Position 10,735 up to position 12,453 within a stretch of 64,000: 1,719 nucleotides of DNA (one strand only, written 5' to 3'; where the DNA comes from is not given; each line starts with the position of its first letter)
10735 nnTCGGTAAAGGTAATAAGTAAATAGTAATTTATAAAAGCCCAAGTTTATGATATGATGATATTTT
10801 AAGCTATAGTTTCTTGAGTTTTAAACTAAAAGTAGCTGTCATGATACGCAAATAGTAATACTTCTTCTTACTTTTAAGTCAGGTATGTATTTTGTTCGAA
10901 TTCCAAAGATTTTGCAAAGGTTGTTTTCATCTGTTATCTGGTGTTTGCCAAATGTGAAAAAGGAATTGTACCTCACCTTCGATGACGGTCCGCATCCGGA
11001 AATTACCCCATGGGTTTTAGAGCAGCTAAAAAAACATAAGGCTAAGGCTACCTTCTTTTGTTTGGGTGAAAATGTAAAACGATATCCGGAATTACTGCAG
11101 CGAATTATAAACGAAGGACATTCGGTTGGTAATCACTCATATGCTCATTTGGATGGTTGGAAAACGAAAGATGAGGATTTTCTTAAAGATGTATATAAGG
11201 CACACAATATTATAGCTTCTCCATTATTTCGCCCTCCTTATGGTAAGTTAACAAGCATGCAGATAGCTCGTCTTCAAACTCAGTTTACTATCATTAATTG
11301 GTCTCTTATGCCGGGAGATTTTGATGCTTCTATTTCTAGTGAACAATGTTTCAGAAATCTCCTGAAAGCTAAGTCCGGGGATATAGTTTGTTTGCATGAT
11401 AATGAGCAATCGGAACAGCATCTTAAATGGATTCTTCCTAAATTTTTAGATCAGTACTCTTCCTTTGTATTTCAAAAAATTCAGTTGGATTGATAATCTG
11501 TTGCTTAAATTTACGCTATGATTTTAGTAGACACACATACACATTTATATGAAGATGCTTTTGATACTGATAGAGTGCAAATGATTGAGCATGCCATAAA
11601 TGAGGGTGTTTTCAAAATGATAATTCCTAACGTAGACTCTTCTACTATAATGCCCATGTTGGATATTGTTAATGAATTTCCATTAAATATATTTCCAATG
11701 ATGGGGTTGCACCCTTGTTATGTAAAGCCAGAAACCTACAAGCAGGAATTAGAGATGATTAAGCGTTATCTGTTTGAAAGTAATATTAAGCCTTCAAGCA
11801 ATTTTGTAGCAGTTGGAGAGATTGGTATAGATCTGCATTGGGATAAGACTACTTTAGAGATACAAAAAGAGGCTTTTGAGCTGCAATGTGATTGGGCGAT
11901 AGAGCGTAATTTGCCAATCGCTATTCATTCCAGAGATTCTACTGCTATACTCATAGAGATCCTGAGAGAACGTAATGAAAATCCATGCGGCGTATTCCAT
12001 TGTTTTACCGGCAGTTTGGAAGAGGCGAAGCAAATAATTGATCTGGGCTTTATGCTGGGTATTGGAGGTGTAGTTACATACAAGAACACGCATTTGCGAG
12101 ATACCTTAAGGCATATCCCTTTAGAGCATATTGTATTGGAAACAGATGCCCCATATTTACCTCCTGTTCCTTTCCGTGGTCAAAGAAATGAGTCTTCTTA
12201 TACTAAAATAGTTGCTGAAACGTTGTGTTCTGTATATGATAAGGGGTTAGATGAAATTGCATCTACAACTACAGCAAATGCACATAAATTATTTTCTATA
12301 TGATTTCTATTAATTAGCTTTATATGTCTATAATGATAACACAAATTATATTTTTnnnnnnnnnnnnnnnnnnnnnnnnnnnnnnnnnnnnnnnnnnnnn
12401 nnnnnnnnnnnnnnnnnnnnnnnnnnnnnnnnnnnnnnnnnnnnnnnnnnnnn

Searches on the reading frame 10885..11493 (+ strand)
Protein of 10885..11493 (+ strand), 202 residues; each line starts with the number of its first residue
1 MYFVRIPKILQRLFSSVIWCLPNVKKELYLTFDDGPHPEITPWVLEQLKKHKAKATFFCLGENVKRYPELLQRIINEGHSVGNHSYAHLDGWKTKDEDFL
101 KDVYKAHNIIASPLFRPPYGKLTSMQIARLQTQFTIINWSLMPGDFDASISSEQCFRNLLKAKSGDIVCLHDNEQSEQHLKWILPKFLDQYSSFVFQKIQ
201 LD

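Call 63: search_protein_families(library=pfam, proteins=[window:10885-11493:+], max_evalue=0.00001)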
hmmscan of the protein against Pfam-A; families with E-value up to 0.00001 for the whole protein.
window:10885-11493:+ (202 aa): 1 family
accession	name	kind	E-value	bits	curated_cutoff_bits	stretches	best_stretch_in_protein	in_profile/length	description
PF01522.26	Polysacc_deac_1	-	7.1e-28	97.5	23.1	1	24-124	5-110/124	Polysaccharide deacetylase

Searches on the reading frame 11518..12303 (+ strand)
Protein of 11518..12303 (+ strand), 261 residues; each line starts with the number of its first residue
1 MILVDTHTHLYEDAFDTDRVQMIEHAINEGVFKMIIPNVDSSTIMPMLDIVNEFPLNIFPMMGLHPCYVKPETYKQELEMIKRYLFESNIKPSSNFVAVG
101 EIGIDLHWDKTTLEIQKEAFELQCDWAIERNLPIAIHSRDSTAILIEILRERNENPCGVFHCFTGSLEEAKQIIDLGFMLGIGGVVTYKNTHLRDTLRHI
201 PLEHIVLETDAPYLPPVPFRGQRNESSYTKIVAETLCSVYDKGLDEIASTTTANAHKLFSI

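Call 63: search_protein_families(library=pfam, proteins=[window:11518-12303:+], max_evalue=0.00001)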
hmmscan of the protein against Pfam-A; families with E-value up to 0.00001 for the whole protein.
window:11518-12303:+ (261 aa): 1 family
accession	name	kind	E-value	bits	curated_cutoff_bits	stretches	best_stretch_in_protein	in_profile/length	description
PF01026.27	TatD_DNase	-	2.9e-70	237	27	1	4-260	1-253/253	TatD related DNase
